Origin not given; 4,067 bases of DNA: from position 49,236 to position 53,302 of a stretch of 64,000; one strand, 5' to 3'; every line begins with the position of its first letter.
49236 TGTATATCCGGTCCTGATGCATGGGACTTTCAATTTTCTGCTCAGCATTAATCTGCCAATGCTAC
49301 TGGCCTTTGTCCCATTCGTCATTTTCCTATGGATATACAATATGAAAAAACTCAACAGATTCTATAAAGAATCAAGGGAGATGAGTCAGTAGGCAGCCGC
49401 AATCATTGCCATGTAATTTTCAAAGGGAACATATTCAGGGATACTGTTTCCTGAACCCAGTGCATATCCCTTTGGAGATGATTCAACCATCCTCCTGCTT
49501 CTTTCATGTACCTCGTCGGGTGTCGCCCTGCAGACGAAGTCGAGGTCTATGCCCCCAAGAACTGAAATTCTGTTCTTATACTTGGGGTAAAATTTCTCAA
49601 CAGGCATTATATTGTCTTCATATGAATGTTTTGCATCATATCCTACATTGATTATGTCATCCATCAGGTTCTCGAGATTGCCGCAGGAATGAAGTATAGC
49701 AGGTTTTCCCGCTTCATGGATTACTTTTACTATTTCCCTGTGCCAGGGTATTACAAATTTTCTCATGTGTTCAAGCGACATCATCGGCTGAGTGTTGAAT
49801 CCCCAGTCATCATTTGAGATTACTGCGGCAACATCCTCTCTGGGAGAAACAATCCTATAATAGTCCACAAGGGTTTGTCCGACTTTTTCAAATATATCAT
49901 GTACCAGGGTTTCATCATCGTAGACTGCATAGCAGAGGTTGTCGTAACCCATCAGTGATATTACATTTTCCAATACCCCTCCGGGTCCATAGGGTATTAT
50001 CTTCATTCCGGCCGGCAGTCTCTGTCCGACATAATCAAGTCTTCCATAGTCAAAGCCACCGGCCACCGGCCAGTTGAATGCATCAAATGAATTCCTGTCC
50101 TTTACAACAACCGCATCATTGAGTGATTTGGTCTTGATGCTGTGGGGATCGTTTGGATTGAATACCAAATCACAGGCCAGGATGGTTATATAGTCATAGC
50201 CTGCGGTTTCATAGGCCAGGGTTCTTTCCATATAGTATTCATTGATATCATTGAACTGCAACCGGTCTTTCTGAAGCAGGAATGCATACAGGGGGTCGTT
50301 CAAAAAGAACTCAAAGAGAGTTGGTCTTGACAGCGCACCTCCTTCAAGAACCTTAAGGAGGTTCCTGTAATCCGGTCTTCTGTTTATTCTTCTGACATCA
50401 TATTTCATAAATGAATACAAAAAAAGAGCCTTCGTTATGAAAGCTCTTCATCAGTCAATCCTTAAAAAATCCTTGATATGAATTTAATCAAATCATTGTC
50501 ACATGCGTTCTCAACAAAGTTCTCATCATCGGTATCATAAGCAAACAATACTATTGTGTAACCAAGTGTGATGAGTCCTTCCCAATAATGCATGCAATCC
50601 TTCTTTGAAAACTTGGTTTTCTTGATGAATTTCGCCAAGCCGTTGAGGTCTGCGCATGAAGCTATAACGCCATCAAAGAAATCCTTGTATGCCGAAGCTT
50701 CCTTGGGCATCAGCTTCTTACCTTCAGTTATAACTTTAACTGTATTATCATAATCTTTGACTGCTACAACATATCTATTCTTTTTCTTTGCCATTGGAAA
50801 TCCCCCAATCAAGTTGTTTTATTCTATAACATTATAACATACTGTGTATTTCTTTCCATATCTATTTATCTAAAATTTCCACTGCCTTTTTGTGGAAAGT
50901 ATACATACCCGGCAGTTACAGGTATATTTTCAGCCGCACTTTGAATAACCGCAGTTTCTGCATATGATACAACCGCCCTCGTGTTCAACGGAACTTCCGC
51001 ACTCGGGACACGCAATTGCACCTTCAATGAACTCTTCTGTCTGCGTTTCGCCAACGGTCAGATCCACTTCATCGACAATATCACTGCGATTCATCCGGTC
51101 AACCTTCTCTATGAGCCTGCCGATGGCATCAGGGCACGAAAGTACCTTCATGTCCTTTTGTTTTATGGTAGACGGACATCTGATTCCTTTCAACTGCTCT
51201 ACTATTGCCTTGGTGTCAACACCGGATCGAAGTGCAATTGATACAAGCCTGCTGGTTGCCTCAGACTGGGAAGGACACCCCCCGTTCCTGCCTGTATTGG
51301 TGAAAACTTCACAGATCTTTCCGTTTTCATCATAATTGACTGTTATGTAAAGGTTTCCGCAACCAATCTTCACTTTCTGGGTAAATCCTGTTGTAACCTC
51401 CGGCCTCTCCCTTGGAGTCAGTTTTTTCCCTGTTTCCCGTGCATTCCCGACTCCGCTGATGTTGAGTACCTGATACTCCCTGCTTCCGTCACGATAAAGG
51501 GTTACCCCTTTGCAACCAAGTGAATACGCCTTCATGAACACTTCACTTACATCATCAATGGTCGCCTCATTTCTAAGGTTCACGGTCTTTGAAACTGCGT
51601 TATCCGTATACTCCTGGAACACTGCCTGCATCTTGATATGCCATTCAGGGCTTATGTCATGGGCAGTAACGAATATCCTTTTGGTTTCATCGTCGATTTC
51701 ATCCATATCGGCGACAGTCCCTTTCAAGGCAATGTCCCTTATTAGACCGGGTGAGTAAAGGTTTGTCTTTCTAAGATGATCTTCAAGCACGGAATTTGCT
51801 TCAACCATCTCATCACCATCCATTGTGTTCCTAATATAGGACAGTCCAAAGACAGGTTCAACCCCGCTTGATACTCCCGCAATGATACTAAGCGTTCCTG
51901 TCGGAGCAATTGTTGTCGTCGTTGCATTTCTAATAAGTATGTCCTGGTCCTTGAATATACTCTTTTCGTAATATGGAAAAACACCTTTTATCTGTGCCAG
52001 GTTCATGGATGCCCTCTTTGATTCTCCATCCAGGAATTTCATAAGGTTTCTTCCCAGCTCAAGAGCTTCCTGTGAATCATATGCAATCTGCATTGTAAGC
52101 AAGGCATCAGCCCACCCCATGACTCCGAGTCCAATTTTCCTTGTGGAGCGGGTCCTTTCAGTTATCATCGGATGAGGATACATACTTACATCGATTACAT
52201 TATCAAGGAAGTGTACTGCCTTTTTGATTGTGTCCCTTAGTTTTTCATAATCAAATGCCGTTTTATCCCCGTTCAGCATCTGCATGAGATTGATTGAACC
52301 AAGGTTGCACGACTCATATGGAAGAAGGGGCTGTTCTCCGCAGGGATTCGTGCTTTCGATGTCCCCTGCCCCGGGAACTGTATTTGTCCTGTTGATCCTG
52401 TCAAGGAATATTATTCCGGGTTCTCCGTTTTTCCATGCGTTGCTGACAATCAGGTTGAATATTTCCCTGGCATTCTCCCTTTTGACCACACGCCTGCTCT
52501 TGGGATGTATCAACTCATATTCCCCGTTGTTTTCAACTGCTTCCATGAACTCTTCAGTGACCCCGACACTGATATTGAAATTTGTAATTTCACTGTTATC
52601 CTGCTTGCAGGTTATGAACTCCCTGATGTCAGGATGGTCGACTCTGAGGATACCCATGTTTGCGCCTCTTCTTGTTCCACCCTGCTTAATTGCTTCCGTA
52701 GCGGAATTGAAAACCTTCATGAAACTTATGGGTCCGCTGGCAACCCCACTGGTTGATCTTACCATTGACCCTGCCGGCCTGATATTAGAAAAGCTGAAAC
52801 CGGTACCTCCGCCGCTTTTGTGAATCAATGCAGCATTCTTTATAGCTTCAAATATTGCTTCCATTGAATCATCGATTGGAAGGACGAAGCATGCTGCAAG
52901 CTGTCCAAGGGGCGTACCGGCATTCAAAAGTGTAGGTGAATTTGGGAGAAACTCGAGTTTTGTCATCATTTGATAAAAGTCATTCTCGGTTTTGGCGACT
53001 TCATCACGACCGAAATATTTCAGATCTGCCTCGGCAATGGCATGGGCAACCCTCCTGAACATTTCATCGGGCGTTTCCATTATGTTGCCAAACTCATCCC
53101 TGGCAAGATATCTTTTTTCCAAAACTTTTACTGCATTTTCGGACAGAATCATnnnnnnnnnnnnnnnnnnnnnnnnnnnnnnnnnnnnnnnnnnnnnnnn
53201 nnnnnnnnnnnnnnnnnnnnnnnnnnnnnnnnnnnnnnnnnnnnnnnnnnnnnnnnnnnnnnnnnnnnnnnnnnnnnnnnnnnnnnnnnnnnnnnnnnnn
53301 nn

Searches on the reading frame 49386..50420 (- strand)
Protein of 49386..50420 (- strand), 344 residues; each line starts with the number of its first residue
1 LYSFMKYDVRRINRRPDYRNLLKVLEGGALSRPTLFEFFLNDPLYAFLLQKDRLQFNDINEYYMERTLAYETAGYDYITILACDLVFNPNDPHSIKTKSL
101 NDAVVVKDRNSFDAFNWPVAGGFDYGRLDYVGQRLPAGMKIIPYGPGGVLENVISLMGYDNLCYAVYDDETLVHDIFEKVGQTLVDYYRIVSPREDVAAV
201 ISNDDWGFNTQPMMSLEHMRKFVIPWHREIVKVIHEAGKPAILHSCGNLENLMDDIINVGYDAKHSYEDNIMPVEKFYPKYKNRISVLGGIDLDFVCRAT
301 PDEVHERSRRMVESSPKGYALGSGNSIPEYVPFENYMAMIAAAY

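Call 7: search_protein_families(library=pfam, proteins=[window:49386-50420:-])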
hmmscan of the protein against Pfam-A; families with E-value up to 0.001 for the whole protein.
window:49386-50420:- (344 aa): 1 family
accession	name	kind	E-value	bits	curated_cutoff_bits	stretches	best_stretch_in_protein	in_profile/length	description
PF01208.23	URO-D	-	1.5e-21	77.3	23.9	1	154-343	151-343/346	Uroporphyrinogen decarboxylase (URO-D)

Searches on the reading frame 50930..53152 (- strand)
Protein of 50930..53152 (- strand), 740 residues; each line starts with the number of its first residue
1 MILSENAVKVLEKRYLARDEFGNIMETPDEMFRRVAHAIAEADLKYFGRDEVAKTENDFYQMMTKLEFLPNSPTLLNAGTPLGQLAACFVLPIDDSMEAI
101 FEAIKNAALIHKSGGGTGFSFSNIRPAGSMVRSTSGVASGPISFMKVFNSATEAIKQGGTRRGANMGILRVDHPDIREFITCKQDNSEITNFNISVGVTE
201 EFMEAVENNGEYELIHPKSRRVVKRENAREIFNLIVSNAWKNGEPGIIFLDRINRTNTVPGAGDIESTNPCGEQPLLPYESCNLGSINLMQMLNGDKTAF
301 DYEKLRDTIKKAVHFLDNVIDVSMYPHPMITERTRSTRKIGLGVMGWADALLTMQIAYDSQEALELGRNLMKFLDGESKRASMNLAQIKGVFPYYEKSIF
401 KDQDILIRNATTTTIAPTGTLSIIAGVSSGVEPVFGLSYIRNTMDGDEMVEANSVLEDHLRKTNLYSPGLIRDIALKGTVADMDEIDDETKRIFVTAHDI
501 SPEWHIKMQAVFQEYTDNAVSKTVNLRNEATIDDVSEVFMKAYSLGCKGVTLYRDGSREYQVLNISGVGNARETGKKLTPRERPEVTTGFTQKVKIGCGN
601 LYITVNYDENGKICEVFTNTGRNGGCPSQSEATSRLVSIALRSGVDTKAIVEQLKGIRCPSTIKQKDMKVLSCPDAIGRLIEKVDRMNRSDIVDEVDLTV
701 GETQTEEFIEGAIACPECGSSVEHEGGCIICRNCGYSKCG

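Call 7: search_protein_families(library=pfam, proteins=[window:50930-53152:-])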
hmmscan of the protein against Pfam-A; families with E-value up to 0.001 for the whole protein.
window:50930-53152:- (740 aa): 3 families
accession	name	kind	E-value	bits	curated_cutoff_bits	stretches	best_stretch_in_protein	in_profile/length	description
PF02867.20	Ribonuc_red_lgC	-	4.5e-141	471.5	23.9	2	86-401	1-345/523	Ribonucleotide reductase, barrel domain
PF00317.26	Ribonuc_red_lgN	-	5.7e-25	87.6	28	1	3-83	3-77/77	Ribonucleotide reductase, all-alpha domain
PF12637.14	TSCPD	-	3.3e-23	82.2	22.8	1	592-683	5-86/88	TSCPD domain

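Call 12: find_encoding_contigs(protein=window:50930-53152:-, flank=10000, max_places=10)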
Protein window:50930-53152:- (740 aa): 6 contigs read that carry it; 3 places shown.
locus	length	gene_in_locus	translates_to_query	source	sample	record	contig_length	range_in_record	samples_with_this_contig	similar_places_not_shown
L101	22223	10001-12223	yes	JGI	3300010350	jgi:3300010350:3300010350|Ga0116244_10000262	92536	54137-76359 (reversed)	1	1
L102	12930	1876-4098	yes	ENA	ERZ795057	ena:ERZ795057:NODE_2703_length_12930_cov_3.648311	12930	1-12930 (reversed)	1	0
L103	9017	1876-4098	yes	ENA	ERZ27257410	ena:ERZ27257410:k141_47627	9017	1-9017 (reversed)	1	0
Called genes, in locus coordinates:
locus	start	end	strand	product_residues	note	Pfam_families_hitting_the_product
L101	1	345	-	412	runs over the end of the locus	PF00817:IMS, PF11799:IMS_C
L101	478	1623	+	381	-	PF01208:URO-D (faint)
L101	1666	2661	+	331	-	PF00480:ROK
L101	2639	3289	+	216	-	PF13580:SIS_2, PF01380:SIS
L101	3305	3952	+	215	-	PF01081:Aldolase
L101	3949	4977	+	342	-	PF00294:PfkB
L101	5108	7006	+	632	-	-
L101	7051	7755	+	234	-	PF00072:Response_reg, PF00486:Trans_reg_C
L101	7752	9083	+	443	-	PF00512:HisKA, PF02518:HATPase_c, PF13589:HATPase_c_3 (weak)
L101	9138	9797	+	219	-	-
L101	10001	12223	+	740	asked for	PF00317:Ribonuc_red_lgN, PF02867:Ribonuc_red_lgC, PF12637:TSCPD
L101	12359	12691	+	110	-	-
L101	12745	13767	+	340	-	PF01208:URO-D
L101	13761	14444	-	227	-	PF13367:PrsW-protease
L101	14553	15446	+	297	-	PF01408:GFO_IDH_MocA (weak)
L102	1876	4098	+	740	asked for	PF00317:Ribonuc_red_lgN, PF02867:Ribonuc_red_lgC, PF12637:TSCPD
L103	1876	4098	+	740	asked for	PF00317:Ribonuc_red_lgN, PF02867:Ribonuc_red_lgC, PF12637:TSCPD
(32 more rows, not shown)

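Call 19: list_cluster_members(proteins=[window:50930-53152:-, window:12942-13892:-, window:13901-14941:-, window:56147-58048:-, window:53356-54015:-])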
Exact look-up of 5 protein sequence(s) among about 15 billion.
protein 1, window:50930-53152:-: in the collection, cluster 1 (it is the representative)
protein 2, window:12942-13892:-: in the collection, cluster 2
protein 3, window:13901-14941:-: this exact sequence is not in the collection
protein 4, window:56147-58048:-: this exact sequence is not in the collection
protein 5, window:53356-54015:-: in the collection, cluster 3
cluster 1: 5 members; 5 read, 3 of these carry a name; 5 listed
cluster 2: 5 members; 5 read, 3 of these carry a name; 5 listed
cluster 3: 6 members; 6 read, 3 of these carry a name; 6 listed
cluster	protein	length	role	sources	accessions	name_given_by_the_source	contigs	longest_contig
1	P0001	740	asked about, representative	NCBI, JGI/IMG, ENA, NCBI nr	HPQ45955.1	MAG TPA: vitamin B12-dependent ribonucleotide reductase [Clostridia bacterium] | vitamin B12-dependent ribonucleotide reductase [Clostridia bacterium]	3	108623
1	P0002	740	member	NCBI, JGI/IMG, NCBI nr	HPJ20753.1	MAG TPA: vitamin B12-dependent ribonucleotide reductase [Clostridia bacterium] | vitamin B12-dependent ribonucleotide reductase [Clostridia bacterium]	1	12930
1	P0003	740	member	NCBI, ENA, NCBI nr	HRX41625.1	MAG TPA: vitamin B12-dependent ribonucleotide reductase [Clostridia bacterium] | vitamin B12-dependent ribonucleotide reductase [Clostridia bacterium]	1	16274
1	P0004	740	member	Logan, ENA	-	-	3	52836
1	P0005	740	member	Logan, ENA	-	-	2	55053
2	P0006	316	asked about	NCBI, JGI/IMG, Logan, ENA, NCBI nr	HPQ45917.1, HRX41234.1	MAG TPA: carbamate kinase [Clostridia bacterium] | carbamate kinase [Clostridia bacterium]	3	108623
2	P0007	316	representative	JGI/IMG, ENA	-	-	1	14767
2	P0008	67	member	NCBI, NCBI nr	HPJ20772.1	MAG TPA: carbamate kinase, partial [Clostridia bacterium] | carbamate kinase [Clostridia bacterium]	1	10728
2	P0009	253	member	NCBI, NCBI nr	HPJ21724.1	MAG TPA: carbamate kinase, partial [Clostridia bacterium] | carbamate kinase [Clostridia bacterium]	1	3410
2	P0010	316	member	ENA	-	-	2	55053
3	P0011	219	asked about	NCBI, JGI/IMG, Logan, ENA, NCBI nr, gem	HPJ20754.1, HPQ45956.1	MAG TPA: hypothetical protein PLP30_01170 [Clostridia bacterium] | hypothetical protein [Clostridia bacterium]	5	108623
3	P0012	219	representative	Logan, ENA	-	-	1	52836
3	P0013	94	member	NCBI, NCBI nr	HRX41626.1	MAG TPA: hypothetical protein P5315_02535, partial [Clostridia bacterium] | hypothetical protein [Clostridia bacterium]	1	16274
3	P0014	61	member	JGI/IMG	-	hypothetical protein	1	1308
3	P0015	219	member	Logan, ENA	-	-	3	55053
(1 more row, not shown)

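Call 24: find_encoding_contigs(protein=P0004, flank=10000, max_places=4)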
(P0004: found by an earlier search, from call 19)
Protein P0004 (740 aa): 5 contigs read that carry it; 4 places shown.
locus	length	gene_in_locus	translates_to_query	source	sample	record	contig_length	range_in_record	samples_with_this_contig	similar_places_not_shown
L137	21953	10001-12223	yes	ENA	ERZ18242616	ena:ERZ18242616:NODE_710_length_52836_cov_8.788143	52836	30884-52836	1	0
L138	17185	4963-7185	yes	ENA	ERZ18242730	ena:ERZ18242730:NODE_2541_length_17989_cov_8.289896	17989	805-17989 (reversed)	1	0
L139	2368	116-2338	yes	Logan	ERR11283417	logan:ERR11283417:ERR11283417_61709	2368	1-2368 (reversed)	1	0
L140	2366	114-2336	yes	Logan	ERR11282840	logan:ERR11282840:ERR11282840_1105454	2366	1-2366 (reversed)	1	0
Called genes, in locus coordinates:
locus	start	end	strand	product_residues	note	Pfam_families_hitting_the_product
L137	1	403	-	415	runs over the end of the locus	PF00817:IMS, PF11799:IMS_C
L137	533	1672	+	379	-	PF01208:URO-D (weak)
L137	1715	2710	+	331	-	PF00480:ROK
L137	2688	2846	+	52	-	-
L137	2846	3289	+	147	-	PF13580:SIS_2, PF01380:SIS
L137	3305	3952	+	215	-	PF01081:Aldolase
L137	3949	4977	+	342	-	PF00294:PfkB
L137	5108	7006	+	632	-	-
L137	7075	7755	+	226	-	PF00072:Response_reg, PF00486:Trans_reg_C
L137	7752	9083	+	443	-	PF00512:HisKA, PF02518:HATPase_c, PF13589:HATPase_c_3 (weak)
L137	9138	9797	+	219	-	-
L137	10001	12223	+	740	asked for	PF00317:Ribonuc_red_lgN, PF02867:Ribonuc_red_lgC, PF12637:TSCPD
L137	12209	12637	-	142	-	-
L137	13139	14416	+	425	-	PF12671:Amidase_6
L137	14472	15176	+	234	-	-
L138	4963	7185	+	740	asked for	PF00317:Ribonuc_red_lgN, PF02867:Ribonuc_red_lgC, PF12637:TSCPD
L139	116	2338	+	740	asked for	PF00317:Ribonuc_red_lgN, PF02867:Ribonuc_red_lgC, PF12637:TSCPD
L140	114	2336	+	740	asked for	PF00317:Ribonuc_red_lgN, PF02867:Ribonuc_red_lgC, PF12637:TSCPD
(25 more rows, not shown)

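Call 25: find_encoding_contigs(protein=P0005, flank=10000, max_places=4)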
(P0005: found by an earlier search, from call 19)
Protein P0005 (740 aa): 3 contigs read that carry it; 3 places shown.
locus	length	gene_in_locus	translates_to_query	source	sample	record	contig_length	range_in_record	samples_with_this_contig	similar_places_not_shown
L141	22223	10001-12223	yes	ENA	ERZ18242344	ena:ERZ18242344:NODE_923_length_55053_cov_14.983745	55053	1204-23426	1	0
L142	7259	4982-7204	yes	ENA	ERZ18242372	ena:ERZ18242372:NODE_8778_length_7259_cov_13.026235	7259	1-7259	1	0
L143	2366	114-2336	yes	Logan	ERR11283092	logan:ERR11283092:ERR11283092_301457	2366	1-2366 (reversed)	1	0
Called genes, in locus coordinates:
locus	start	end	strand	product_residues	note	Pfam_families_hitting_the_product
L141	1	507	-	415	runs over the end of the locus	PF00817:IMS, PF11799:IMS_C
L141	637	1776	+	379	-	PF01208:URO-D (weak)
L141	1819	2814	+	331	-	PF00480:ROK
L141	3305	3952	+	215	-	PF01081:Aldolase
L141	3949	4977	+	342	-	PF00294:PfkB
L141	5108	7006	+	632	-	-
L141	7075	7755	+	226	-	PF00072:Response_reg, PF00486:Trans_reg_C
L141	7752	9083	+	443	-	PF00512:HisKA, PF02518:HATPase_c, PF13589:HATPase_c_3 (weak)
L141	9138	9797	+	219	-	-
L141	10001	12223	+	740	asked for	PF00317:Ribonuc_red_lgN, PF02867:Ribonuc_red_lgC, PF12637:TSCPD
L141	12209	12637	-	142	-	-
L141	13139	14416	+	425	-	PF12671:Amidase_6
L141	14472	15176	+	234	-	-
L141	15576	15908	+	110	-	-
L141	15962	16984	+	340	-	PF01208:URO-D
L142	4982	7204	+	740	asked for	PF00317:Ribonuc_red_lgN, PF02867:Ribonuc_red_lgC, PF12637:TSCPD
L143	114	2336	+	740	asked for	PF00317:Ribonuc_red_lgN, PF02867:Ribonuc_red_lgC, PF12637:TSCPD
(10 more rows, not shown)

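Call 27: find_homologous_proteins(query=window:50930-53152:-, max_evalue=1e-100)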
Query window:50930-53152:- (740 aa): 8000 proteins with E <= 1e-100 among 8000 candidates; the best 120 are listed.
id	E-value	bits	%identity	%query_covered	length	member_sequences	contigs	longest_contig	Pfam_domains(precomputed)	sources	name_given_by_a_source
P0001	0.0e+0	1683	100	100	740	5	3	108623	PF02867.21,PF00317.27,PF12637.15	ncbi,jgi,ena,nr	ncbi:MAG TPA: vitamin B12-dependent ribonucleotide reductase [Clostridia bacterium]|nr:vitamin B12-d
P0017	0.0e+0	1430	83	100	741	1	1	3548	PF02867.21,PF00317.27,PF12637.15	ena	-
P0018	0.0e+0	1429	84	100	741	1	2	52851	PF02867.21,PF00317.27,PF12637.15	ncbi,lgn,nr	ncbi:MAG: vitamin B12-dependent ribonucleotide reductase [Clostridia bacterium]|nr:vitamin B12-depen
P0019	0.0e+0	1426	84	100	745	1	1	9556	PF02867.21,PF00317.27,PF12637.15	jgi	jgi:ribonucleoside-diphosphate reductase alpha chain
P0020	0.0e+0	1353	79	100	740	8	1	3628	PF02867.21,PF00317.27,PF12637.15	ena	-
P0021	0.0e+0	1341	78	100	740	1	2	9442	PF02867.21,PF00317.27,PF12637.15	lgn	-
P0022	0.0e+0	1328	78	100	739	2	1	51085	PF02867.21,PF00317.27,PF12637.15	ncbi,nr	ncbi:MAG: vitamin B12-dependent ribonucleotide reductase [Clostridia bacterium]|nr:vitamin B12-depen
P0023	0.0e+0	1325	77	100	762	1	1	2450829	PF02867.21,PF00317.27,PF12637.15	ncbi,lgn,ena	-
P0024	0.0e+0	1325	77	100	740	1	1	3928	PF02867.21,PF00317.27,PF12637.15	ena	-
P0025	0.0e+0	1324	77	100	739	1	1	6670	PF02867.21,PF00317.27,PF12637.15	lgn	-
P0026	0.0e+0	1324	77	100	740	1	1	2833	PF02867.21,PF00317.27,PF12637.15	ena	-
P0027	0.0e+0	1322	76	100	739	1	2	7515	PF02867.21,PF00317.27,PF12637.15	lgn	-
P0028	0.0e+0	1322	77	100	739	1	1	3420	PF02867.21,PF00317.27,PF12637.15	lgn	-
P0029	0.0e+0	1319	77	100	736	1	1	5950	PF02867.21,PF00317.27,PF12637.15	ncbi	-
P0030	0.0e+0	1318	77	100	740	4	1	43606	PF02867.21,PF00317.27,PF12637.15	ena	-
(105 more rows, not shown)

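Call 31: find_encoding_contigs(protein=P0018, flank=10000, max_places=2)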
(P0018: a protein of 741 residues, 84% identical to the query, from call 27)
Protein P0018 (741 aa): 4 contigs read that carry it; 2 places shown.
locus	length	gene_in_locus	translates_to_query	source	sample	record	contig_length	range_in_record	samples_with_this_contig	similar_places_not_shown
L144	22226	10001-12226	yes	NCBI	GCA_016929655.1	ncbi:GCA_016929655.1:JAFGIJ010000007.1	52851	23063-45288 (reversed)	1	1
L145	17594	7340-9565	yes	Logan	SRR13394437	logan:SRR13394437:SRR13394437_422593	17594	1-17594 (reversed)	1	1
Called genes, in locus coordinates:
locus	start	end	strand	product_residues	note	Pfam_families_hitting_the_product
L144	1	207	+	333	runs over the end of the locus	PF00480:ROK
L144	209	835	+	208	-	PF13580:SIS_2, PF01380:SIS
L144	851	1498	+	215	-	PF01081:Aldolase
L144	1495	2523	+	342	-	PF00294:PfkB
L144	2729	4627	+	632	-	-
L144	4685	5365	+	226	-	PF00072:Response_reg, PF00486:Trans_reg_C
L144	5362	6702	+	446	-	PF00512:HisKA, PF02518:HATPase_c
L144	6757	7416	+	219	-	-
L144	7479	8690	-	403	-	PF01637:ATPase_2 (weak), PF13173:AAA_14, PF13635:DUF4143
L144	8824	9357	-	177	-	PF07456:Hpre_diP_synt_I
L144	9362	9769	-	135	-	PF07009:NusG_II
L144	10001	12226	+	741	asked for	PF00317:Ribonuc_red_lgN, PF02867:Ribonuc_red_lgC, PF12637:TSCPD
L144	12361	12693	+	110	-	-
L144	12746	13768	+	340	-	PF01208:URO-D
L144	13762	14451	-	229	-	PF13367:PrsW-protease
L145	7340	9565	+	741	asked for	PF00317:Ribonuc_red_lgN, PF02867:Ribonuc_red_lgC, PF12637:TSCPD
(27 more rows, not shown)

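Call 32: find_encoding_contigs(protein=P0023, flank=10000, max_places=2)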
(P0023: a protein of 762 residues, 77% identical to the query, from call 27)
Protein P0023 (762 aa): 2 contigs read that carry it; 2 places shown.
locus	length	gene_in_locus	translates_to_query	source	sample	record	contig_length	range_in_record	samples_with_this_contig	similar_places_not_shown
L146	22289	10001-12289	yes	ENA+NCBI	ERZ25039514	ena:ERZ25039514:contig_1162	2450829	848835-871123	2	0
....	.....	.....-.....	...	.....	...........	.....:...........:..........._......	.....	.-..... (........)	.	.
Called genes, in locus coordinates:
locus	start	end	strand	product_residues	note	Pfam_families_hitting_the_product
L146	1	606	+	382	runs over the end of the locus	PF01208:URO-D (weak)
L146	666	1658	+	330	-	PF00480:ROK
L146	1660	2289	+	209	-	PF13580:SIS_2, PF01380:SIS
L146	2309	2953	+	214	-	PF01081:Aldolase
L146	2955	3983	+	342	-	PF00294:PfkB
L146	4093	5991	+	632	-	-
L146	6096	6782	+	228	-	PF00072:Response_reg, PF00486:Trans_reg_C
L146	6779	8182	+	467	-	PF00512:HisKA, PF02518:HATPase_c, PF13589:HATPase_c_3 (weak)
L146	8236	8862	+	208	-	-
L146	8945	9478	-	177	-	PF07456:Hpre_diP_synt_I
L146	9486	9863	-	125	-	PF07009:NusG_II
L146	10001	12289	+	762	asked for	PF00317:Ribonuc_red_lgN, PF02867:Ribonuc_red_lgC, PF12637:TSCPD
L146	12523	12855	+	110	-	-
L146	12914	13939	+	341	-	PF01208:URO-D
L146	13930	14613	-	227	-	PF13367:PrsW-protease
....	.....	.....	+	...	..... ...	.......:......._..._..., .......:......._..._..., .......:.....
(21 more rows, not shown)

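Call 33: find_encoding_contigs(protein=P0022, flank=10000, max_places=2)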
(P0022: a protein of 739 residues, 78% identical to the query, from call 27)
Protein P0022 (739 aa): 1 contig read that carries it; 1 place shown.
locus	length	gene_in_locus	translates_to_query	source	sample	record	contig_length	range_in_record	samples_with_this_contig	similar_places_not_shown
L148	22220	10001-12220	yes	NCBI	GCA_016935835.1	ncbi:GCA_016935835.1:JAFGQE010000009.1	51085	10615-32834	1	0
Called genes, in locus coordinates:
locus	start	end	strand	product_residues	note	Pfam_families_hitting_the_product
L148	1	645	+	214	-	PF01081:Aldolase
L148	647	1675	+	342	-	PF00294:PfkB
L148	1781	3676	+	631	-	PF13360:PQQ_2 (faint)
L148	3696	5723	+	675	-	PF01553:Acyltransferase (faint)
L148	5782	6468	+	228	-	PF00072:Response_reg, PF00486:Trans_reg_C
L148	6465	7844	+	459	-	PF00512:HisKA, PF02518:HATPase_c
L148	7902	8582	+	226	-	PF10925:DUF2680 (faint)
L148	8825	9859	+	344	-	PF00149:Metallophos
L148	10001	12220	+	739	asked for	PF00317:Ribonuc_red_lgN, PF02867:Ribonuc_red_lgC, PF12637:TSCPD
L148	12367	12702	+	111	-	-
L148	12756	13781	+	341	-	PF01208:URO-D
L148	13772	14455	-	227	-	PF13367:PrsW-protease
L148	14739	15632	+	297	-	PF01408:GFO_IDH_MocA (weak)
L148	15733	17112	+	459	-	PF02900:LigB, PF01875:Memo, PF01871:AMMECR1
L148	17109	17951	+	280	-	PF04055:Radical_SAM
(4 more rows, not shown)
